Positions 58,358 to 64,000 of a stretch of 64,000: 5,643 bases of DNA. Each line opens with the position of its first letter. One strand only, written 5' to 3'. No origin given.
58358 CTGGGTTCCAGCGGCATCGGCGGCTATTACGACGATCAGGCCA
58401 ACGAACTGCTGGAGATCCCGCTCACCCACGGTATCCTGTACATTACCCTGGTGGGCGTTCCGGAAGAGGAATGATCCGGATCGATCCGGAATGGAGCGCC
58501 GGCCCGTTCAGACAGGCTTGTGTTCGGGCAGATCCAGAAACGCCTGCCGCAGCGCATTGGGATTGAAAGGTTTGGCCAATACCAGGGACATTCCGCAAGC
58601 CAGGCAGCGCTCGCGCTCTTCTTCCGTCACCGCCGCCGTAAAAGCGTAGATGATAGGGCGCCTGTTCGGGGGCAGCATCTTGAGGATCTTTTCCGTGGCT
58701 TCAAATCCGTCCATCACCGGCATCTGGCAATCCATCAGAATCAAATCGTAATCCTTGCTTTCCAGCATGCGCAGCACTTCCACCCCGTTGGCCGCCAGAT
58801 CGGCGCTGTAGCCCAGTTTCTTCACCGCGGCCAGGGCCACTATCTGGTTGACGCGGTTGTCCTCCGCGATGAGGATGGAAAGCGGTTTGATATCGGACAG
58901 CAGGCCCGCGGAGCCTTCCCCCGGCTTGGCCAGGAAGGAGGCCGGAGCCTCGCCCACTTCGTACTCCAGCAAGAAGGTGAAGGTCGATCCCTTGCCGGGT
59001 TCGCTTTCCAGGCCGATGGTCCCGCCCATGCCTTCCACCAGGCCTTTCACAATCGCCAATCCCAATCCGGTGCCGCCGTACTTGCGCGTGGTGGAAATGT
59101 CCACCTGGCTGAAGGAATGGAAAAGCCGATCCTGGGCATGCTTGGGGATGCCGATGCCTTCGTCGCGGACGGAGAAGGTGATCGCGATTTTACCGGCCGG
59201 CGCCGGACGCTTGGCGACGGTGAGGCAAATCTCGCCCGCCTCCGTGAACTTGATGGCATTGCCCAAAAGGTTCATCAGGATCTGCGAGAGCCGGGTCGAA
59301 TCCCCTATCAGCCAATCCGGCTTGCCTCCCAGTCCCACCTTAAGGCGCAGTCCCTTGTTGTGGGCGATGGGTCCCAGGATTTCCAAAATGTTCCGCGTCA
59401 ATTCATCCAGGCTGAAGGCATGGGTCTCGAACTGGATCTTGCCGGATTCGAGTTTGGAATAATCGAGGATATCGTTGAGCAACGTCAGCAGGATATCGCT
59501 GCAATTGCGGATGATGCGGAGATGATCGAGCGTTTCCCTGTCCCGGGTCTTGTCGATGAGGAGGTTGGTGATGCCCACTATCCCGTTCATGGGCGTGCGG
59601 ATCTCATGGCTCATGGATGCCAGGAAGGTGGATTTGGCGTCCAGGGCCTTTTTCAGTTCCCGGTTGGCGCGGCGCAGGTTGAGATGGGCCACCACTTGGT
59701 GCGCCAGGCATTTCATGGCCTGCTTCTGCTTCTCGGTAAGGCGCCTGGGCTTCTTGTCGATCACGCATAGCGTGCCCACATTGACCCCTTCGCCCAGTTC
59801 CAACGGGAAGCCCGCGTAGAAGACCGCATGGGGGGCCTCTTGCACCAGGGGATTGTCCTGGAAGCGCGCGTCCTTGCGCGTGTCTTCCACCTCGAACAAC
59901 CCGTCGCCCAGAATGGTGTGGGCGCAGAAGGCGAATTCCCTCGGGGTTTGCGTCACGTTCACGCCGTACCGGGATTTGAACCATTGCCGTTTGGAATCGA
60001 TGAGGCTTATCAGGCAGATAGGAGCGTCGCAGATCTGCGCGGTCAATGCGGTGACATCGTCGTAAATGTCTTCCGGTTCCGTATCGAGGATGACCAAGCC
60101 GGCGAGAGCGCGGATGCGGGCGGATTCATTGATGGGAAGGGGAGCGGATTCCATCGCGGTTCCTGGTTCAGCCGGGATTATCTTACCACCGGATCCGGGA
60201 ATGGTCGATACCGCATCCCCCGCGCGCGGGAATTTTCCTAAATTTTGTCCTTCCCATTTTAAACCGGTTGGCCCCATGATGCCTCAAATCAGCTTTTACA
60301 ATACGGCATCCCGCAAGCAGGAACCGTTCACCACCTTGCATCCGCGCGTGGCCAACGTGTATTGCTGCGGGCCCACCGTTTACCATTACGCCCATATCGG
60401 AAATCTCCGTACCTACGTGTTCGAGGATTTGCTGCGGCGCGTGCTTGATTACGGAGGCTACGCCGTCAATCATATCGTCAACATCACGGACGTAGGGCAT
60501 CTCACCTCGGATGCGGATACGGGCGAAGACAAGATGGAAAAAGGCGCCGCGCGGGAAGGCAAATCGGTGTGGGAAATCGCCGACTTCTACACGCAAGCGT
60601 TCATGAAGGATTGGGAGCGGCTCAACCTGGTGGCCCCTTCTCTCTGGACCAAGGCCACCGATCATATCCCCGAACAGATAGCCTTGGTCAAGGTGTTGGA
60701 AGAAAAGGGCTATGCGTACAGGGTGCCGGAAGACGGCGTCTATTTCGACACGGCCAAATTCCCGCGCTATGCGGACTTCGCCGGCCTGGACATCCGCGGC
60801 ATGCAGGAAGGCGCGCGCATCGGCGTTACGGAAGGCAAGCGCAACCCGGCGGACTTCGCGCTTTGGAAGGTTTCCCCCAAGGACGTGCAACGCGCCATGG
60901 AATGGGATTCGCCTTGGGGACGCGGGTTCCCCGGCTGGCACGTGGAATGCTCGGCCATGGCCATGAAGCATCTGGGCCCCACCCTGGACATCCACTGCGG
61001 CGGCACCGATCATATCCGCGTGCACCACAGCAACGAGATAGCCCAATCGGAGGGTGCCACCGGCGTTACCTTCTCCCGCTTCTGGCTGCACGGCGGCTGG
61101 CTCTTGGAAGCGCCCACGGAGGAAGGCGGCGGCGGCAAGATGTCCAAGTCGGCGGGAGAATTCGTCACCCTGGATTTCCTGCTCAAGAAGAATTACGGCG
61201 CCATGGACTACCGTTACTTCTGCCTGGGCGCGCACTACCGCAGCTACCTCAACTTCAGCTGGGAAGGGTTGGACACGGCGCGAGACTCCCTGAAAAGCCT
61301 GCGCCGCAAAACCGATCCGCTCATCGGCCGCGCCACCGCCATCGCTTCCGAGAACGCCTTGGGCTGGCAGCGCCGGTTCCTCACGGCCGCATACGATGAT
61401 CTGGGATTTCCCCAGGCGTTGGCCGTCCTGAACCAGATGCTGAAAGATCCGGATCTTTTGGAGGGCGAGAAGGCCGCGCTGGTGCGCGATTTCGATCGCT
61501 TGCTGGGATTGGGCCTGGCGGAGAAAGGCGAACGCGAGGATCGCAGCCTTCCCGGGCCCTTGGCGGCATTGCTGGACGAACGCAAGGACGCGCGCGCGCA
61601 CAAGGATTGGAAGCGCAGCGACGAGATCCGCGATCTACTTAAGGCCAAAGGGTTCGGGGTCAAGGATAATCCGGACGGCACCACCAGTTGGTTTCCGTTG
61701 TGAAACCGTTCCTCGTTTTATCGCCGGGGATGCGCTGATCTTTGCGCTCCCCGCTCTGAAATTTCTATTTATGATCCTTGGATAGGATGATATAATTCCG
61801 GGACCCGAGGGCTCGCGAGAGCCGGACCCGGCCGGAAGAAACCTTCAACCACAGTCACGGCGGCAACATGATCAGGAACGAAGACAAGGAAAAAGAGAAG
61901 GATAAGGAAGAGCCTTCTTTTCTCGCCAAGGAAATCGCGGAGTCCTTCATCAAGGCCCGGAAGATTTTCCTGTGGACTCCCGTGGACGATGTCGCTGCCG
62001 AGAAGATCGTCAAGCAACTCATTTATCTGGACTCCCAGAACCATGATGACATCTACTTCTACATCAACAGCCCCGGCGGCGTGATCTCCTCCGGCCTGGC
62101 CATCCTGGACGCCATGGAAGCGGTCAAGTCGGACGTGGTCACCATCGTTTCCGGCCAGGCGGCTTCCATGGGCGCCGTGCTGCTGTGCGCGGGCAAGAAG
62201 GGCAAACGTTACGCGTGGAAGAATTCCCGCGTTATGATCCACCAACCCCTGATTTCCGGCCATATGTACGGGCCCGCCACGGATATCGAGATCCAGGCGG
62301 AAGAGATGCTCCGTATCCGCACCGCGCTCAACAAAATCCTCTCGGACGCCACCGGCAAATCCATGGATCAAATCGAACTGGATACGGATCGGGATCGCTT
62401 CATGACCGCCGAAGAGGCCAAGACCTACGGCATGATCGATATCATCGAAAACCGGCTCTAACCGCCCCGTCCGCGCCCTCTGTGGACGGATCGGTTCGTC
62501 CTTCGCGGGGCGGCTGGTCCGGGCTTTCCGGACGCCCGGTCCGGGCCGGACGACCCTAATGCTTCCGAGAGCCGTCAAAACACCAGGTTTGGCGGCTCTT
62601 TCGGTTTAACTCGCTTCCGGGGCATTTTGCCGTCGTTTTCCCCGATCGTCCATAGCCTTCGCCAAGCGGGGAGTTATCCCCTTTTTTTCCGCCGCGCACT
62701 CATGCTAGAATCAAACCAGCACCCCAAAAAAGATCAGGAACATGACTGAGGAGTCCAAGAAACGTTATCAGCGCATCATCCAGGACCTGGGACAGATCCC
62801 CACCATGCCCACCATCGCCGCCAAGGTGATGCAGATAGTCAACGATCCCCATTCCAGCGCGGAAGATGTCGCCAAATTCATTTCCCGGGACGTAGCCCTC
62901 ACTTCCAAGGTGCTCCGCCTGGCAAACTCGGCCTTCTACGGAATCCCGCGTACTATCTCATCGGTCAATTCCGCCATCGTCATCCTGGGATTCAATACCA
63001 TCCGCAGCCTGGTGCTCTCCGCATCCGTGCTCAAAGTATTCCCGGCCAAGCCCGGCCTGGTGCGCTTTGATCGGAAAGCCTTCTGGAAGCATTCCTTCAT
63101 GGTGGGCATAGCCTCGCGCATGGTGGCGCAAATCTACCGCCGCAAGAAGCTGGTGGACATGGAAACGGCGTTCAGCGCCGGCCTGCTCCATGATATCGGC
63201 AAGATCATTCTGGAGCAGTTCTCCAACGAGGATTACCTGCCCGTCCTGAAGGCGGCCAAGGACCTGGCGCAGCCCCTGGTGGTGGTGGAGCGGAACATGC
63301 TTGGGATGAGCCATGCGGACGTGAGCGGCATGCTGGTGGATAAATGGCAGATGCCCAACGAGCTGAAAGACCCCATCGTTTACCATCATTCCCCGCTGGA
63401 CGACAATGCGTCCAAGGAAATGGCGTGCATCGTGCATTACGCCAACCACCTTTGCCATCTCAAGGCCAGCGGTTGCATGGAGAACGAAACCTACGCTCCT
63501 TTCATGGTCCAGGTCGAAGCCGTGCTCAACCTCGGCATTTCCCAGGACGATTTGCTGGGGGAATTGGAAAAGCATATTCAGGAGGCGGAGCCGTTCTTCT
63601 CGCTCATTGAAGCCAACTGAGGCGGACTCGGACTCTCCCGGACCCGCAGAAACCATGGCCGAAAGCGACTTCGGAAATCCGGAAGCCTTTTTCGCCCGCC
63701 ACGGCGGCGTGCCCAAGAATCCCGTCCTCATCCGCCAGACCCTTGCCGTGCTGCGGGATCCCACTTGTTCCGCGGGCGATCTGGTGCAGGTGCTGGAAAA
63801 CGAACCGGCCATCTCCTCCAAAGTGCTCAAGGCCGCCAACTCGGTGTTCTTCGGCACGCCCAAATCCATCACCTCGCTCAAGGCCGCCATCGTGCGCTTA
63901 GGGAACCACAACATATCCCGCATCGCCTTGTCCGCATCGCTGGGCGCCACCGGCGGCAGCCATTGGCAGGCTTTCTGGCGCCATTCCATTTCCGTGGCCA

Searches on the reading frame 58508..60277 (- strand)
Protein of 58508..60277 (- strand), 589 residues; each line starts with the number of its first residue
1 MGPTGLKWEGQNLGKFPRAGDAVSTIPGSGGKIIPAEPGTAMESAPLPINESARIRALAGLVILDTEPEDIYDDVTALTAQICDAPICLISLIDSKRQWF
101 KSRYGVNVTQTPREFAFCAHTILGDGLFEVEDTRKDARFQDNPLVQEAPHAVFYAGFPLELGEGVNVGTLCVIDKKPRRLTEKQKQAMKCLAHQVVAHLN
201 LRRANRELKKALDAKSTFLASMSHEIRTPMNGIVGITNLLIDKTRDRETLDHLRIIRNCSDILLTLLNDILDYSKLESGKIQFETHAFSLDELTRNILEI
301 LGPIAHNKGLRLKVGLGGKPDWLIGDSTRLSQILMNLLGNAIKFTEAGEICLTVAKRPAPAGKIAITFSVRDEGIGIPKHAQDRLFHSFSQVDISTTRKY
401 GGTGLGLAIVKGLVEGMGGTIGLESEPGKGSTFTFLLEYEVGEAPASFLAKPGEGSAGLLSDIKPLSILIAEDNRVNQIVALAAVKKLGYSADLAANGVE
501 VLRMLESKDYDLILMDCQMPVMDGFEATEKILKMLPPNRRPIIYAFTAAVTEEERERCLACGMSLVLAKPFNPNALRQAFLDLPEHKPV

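Call 23: find_encoding_contigs(protein=window:58511-60277:-, flank=10000, max_places=3)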
Protein window:58511-60277:- (589 aa): no gene with exactly this product is on record in the collection.

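Call 37: search_protein_families(library=pfam, proteins=[window:58508-60277:-], max_evalue=0.01)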
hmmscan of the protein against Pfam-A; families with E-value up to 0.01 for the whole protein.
window:58508-60277:- (589 aa): 6 families
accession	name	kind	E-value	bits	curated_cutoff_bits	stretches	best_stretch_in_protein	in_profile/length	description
PF02518.31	HATPase_c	-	1e-29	103.6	26.4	1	325-438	1-108/111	Histidine kinase-, DNA gyrase B-, and HSP90-like ATPase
PF00072.30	Response_reg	-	4.9e-22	78.6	30.2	1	468-579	1-109/111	Response regulator receiver domain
PF00512.31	HisKA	-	1.6e-17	63.7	26.9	1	214-279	1-66/66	His Kinase A (phospho-acceptor) domain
PF01590.32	GAF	-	8.7e-12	46.2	22.4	1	68-197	2-131/133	GAF domain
PF13185.12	GAF_2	-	2.8e-06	28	28.6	1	66-197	2-133/136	GAF domain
PF23198.2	PDE8A_N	-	0.0086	16.4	29.6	0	468-558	15-103/147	PDE8A-like, N-terminal domain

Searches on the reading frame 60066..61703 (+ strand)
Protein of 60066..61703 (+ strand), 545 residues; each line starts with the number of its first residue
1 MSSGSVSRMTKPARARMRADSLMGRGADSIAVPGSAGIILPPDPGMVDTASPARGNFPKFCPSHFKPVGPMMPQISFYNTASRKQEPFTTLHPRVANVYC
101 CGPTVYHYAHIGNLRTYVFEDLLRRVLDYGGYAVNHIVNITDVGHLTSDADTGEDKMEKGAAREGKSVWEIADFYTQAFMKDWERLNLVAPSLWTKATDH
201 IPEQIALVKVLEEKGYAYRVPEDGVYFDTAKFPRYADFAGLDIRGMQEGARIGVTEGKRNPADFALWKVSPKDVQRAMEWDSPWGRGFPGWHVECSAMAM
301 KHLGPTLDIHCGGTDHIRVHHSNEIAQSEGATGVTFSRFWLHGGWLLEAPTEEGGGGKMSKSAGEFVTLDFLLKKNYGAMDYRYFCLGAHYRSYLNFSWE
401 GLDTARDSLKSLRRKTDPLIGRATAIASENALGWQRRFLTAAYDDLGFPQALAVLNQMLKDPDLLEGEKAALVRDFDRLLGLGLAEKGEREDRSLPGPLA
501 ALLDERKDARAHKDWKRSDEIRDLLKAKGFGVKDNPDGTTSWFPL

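Call 11: search_protein_families(library=pfam, proteins=[window:60066-61703:+])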
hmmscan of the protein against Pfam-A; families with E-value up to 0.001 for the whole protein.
window:60066-61703:+ (545 aa): 3 families
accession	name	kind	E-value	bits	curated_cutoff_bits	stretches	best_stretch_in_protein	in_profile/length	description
PF01406.26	tRNA-synt_1e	-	1.6e-89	300.7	27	1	88-405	2-299/301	tRNA synthetases class I (C) catalytic domain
PF23493.1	CysS_C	-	5.7e-07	30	23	1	494-538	3-47/51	Cysteinyl-tRNA ligase anticodon binding domain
PF09334.17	tRNA-synt_1g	-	1e-05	25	20.1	0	107-227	12-123/391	tRNA synthetases class I (M)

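Call 61: find_related_loci(query=window:60276-61700:+, collection=metagenome_contigs, flank=10000)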
Query window:60276-61700:+ (475 aa) in metagenome_contigs; peptide patterns used: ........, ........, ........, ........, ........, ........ (x = any residue, [..] = any of these).
199 stretches matched a pattern; 166 encode a relative of the query (tblastn E <= 1e-3); the best 80 are kept; 80 distinct loci.
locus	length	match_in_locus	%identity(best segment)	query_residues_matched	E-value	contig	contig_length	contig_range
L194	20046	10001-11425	83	1-475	0e+0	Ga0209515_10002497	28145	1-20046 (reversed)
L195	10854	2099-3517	82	1-473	0e+0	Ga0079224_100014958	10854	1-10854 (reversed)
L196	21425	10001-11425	79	1-475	0e+0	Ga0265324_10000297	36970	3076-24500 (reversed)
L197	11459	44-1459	70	4-472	0e+0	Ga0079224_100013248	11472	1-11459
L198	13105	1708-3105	63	1-470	0e+0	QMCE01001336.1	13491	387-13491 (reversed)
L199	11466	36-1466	62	5-470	0e+0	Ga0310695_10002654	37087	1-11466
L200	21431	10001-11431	62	5-470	0e+0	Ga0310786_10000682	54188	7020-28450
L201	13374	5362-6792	62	5-470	0e+0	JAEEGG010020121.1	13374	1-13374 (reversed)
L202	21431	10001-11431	62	5-470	0e+0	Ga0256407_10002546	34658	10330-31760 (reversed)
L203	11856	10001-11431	62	5-470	0e+0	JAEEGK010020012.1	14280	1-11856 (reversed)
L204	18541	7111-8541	62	5-470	0e+0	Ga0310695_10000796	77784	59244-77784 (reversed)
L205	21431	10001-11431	62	5-470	0e+0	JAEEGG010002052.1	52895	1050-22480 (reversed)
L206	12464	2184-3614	62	5-470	0e+0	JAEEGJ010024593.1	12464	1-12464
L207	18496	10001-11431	62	5-470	0e+0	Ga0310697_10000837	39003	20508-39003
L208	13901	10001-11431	62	5-470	0e+0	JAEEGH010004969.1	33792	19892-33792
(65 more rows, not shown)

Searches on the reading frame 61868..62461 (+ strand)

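Call 37: search_protein_families(library=pfam, proteins=[window:61868-62461:+], max_evalue=0.01)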
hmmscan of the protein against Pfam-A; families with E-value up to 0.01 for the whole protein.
window:61868-62461:+ (197 aa): 2 families
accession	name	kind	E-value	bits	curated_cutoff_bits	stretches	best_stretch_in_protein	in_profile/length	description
PF00574.28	CLP_protease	-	6.3e-67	225.4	20.2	1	21-193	7-178/182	Clp protease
PF25145.1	NfeD1b_N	-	0.00045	20.3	40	1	55-105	27-77/189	NfeD1b, N-terminal domain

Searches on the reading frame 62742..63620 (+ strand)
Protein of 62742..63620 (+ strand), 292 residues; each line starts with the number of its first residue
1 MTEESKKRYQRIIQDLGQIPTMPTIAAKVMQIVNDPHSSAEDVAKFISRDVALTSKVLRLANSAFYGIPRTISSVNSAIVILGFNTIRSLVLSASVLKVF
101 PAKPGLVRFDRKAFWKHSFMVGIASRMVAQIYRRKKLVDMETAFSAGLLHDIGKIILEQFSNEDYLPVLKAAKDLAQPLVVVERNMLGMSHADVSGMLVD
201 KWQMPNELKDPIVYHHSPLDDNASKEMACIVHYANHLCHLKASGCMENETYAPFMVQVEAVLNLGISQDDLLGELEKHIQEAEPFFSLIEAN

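Call 37: search_protein_families(library=pfam, proteins=[window:62742-63620:+], max_evalue=0.01)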
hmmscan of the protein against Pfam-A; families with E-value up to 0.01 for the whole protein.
window:62742-63620:+ (292 aa): 4 families
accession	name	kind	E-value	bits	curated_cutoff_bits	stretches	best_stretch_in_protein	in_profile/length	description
PF08668.18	HDOD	-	1.7e-60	204.3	22.9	1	19-218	1-196/196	HDOD domain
PF01966.28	HD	-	1e-06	29.5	22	1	115-232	2-108/116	HD domain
PF12917.13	YfbR-like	-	0.0018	18.4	25.9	1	113-184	25-94/182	5'-deoxynucleotidase YfbR-like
PF10859.13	DUF2660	-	0.0023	18.8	25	1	138-175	45-82/91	Protein of unknown function (DUF2660)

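Call 57: find_encoding_contigs(protein=window:62742-63617:+, flank=10000, max_places=3)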
Protein window:62742-63617:+ (292 aa): 1 contig read that carries it; 1 place shown.
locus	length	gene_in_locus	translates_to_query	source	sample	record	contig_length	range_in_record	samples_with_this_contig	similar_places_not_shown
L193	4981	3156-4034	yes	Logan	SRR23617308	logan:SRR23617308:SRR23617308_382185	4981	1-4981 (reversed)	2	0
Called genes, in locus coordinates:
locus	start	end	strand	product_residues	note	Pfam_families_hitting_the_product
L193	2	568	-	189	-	?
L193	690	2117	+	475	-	PF01406:tRNA-synt_1e, PF09334:tRNA-synt_1g (faint), PF23493:CysS_C (weak)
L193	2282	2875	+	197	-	PF00574:CLP_protease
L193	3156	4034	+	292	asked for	PF08668:HDOD, PF01966:HD (weak)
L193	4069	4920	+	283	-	PF08668:HDOD, PF01966:HD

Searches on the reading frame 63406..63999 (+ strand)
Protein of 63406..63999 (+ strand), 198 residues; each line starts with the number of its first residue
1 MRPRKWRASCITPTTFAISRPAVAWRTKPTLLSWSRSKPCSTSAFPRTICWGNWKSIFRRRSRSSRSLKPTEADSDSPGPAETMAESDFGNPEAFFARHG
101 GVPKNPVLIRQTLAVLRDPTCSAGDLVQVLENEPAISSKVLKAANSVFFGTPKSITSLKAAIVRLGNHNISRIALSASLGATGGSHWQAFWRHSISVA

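Call 37: search_protein_families(library=pfam, proteins=[window:63406-63999:+], max_evalue=0.01)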
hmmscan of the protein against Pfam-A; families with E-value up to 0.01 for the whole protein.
window:63406-63999:+ (198 aa): 1 family
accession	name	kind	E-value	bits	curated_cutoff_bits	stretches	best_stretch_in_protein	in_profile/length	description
PF08668.18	HDOD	-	1.5e-18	67.4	22.9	1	103-198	2-103/196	HDOD domain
